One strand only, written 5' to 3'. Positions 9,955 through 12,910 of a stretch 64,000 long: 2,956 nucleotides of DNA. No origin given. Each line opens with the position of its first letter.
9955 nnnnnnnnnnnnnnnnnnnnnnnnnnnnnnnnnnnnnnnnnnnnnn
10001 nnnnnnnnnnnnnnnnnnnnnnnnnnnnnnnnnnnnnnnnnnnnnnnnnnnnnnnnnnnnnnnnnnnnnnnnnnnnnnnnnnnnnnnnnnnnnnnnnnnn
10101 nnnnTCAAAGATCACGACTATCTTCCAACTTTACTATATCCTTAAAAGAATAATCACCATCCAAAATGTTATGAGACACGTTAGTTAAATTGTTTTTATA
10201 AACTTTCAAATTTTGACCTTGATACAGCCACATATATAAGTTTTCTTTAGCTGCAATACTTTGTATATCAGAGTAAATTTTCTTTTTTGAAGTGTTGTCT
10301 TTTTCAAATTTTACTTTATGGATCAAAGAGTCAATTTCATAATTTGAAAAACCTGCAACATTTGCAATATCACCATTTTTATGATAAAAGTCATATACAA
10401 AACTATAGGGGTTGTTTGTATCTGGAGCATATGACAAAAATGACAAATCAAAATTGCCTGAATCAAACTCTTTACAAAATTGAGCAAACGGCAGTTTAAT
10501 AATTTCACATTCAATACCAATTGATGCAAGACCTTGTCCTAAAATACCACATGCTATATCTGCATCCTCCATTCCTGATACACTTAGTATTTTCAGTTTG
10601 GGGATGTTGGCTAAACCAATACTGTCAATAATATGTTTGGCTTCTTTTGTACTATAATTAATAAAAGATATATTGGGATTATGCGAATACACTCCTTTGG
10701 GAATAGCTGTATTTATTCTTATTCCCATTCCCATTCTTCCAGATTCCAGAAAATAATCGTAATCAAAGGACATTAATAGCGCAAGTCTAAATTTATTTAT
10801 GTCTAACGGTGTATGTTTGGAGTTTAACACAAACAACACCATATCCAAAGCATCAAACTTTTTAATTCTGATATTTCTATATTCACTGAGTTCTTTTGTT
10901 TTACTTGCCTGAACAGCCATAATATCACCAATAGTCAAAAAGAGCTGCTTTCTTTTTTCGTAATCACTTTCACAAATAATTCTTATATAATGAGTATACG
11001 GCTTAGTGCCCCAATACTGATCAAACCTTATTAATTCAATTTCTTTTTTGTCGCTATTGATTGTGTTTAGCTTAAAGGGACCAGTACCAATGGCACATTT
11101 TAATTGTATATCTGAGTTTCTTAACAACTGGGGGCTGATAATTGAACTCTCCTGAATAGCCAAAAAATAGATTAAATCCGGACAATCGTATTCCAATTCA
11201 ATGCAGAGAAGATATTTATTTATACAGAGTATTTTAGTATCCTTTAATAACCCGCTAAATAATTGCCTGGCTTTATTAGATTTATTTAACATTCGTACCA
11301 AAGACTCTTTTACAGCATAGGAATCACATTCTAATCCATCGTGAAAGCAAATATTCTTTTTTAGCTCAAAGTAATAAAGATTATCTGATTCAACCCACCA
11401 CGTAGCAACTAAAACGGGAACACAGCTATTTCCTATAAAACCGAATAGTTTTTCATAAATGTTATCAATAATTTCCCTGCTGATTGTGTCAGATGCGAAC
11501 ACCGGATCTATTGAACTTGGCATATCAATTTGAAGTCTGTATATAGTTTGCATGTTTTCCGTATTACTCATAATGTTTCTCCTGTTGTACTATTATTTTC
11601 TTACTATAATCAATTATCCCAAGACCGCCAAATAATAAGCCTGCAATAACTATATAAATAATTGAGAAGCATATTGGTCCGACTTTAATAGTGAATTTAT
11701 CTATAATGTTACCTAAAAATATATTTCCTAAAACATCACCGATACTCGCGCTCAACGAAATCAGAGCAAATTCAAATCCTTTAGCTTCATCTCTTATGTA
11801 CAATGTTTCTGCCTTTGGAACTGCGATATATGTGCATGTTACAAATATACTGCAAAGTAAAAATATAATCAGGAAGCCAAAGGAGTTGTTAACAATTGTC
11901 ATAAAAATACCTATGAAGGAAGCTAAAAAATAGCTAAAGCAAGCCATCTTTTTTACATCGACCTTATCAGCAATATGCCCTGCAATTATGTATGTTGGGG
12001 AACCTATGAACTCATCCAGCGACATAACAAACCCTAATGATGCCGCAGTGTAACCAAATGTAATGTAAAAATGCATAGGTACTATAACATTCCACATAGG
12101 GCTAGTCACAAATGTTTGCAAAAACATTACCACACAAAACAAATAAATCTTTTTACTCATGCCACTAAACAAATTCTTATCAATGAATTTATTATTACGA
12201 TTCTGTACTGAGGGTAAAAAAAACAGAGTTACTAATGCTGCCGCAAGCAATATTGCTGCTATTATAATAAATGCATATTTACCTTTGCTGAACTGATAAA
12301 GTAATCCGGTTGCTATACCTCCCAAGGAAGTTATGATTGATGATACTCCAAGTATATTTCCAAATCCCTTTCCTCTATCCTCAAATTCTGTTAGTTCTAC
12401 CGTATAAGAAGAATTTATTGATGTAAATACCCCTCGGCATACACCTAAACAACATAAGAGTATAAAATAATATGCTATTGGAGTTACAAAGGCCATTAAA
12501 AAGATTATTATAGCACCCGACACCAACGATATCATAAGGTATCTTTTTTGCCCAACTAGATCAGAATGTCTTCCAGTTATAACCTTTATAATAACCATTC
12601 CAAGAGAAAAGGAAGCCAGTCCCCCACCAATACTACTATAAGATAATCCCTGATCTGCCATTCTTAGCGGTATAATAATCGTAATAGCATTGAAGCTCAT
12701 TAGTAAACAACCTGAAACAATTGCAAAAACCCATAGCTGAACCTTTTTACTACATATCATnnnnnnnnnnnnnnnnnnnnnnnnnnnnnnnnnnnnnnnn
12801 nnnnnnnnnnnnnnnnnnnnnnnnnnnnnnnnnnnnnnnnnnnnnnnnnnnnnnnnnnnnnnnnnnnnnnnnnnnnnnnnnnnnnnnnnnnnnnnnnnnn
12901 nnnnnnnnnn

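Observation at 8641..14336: Prophage-borne radical SAM RiPP biosynthetic gene cluster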

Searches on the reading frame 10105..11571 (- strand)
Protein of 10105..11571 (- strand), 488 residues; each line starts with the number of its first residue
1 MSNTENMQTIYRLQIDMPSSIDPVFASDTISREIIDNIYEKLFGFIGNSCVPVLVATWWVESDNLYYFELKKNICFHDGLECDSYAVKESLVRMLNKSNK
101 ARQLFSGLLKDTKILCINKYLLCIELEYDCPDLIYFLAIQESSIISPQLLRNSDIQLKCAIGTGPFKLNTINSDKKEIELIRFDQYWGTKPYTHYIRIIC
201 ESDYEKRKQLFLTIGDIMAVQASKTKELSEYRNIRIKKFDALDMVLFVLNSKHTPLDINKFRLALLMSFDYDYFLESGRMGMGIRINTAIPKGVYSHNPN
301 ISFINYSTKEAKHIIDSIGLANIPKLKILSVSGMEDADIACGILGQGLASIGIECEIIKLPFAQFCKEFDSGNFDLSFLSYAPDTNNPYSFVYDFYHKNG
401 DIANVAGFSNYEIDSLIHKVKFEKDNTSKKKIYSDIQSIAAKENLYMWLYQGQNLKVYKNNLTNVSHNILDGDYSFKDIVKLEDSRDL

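Call 5: search_protein_families(library=pfam, proteins=[window:10105-11571:-], max_evalue=0.01)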
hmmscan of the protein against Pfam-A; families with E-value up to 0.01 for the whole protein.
window:10105-11571:- (488 aa): 1 family
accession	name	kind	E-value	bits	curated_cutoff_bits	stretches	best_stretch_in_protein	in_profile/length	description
PF00496.27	SBP_bac_5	-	1.3e-45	156.5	32.4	1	51-400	3-365/368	Bacterial extracellular solute-binding proteins, family 5 Middle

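Call 6: search_protein_families(library=ncbifam, proteins=[window:10105-11571:-], max_evalue=0.01)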
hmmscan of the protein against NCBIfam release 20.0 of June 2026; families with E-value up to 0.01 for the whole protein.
window:10105-11571:- (488 aa): 9 families
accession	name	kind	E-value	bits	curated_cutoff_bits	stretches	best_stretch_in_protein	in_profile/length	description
TIGR02294.1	nickel_nikA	equivalog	9.8e-28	96.9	393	1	36-478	33-499/501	nickel ABC transporter substrate-binding protein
NF045468.1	Opp5A_nikA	equivalog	2.2e-26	92.4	600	1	50-466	57-473/488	nickel ABC transporter substrate-binding protein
NF011942.0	PRK15413.1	equivalog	1.5e-21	76.7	594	1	20-478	40-508/512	glutathione ABC transporter substrate-binding protein GsiB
NF045467.1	Opp4A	equivalog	7.2e-20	70.7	650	1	150-320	197-380/556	oligopeptide ABC transporter substrate-binding protein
NF047575.1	opine_bind_CntA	exception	1.5e-19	70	800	1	37-468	64-521/535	staphylopine-dependent metal ABC transporter substrate-binding lipoprotein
NF011689.0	PRK15109.1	equivalog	6.6e-19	68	560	1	125-465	169-523/547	ABC transporter substrate-binding protein SapA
NF043070.1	DppA_dipep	equivalog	9.2e-15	54.2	1005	1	160-441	207-495/535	dipeptide ABC transporter periplasmic-binding protein DppA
NF010149.0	PRK13626.1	equivalog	1.1e-06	27.6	476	1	56-196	170-299/552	HTH-type transcriptional regulator SgrR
NF011684.0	PRK15104.1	equivalog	0.00068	18.5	947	1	348-460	409-519/543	oligopeptide ABC transporter substrate-binding protein OppA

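Call 10: search_protein_families(library=phrogs, proteins=[window:10105-11571:-], max_evalue=0.001)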
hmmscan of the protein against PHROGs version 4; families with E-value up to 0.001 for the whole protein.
window:10105-11571:- (488 aa): 1 family
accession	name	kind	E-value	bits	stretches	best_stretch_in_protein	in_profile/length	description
phrog_18374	-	unknown function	5.1e-40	138.8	1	20-463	43-517/530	-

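Call 91: search_protein_families(library=padloc, proteins=[window:10105-11571:-], max_evalue=0.001)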
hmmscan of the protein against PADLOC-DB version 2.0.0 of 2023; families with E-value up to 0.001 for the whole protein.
window:10105-11571:- (488 aa): 0 families

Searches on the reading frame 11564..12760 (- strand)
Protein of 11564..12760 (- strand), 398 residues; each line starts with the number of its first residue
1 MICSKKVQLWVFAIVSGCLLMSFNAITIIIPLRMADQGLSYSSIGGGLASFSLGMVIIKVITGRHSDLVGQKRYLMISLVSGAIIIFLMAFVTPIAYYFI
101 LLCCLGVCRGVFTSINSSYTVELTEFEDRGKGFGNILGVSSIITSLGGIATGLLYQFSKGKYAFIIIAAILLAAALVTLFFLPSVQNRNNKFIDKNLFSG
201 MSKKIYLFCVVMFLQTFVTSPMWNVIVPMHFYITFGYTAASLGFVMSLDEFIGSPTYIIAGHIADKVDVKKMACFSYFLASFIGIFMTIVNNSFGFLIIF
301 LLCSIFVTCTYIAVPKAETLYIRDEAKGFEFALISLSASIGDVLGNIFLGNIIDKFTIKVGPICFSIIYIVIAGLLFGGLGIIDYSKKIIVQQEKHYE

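Call 5: search_protein_families(library=pfam, proteins=[window:11564-12760:-], max_evalue=0.01)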
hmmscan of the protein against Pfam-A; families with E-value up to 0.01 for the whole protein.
window:11564-12760:- (398 aa): 1 family
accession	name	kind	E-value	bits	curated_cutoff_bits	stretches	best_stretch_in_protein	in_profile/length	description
PF07690.21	MFS_1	-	3e-42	145.2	33.4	2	13-345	2-346/347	Major Facilitator Superfamily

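Call 6: search_protein_families(library=ncbifam, proteins=[window:11564-12760:-], max_evalue=0.01)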
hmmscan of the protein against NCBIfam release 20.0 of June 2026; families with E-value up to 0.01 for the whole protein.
window:11564-12760:- (398 aa): 14 families
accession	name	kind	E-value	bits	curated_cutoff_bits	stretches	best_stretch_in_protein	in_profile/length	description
TIGR00895.1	2A0115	subfamily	2.8e-12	46.3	418.55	1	7-154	253-397/398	aromatic acid/H+ symport family MFS transporter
NF012174.0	tet_MFS_A_B_C_D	equivalog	5.8e-09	35.2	475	1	48-317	46-317/382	Tet(A)/Tet(B)/Tet(C) family tetracycline efflux MFS transporter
TIGR00880.1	2_A_01_02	superfamily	1.5e-08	34.8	131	1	48-183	4-139/141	multidrug resistance protein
TIGR00881.1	2A0104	subfamily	3.2e-08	33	407.75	1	26-182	14-171/379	phosphoglycerate transporter protein PgtP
TIGR00893.1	2A0114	subfamily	8.2e-06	25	395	1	34-374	21-392/399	D-galactonate transporter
NF053813.1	MFS_TcaB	equivalog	1.2e-05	24.2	475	1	39-308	38-312/396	putative multidrug effflux MFS transporter TcaB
NF033135.1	cmx_cmrA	equivalog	9e-05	21.7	400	1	110-373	106-369/374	Cmx/CmrA family chloramphenicol efflux MFS transporter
NF049980.1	SfMCT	equivalog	0.00016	20.5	320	1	47-169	254-377/378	L-lactate MFS transporter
NF012191.0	tet_MFS_C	exception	0.00021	20.3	850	1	44-182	45-181/396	tetracycline efflux MFS transporter Tet(C)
NF008650.1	PRK11646.1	equivalog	0.00031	19.9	469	1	213-374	23-179/400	multidrug efflux MFS transporter MdtH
TIGR00711.1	efflux_EmrB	subfamily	0.00077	18.3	230.2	1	161-280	215-331/485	DHA2 family efflux MFS transporter permease subunit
TIGR01299.1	synapt_SV2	subfamily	0.00078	17.4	637.3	1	10-133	166-293/742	synaptic vesicle protein SV2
NF008433.0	PRK11273.1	equivalog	0.0016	17.6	748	1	26-167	48-193/452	glycerol-3-phosphate transporter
NF008270.1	PRK11043.1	equivalog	0.0017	17.5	430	1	39-280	37-277/382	purine nucleoside transporter PunC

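Call 10: search_protein_families(library=phrogs, proteins=[window:11564-12760:-], max_evalue=0.001)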
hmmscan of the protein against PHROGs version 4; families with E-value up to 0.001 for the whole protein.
window:11564-12760:- (398 aa): 1 family
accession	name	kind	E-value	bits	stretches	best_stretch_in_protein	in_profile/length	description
phrog_2034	-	unknown function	1.8e-27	97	1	8-375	12-387/406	-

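Call 91: search_protein_families(library=padloc, proteins=[window:11564-12760:-], max_evalue=0.001)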
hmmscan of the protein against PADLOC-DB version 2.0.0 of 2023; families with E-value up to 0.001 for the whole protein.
window:11564-12760:- (398 aa): 0 families
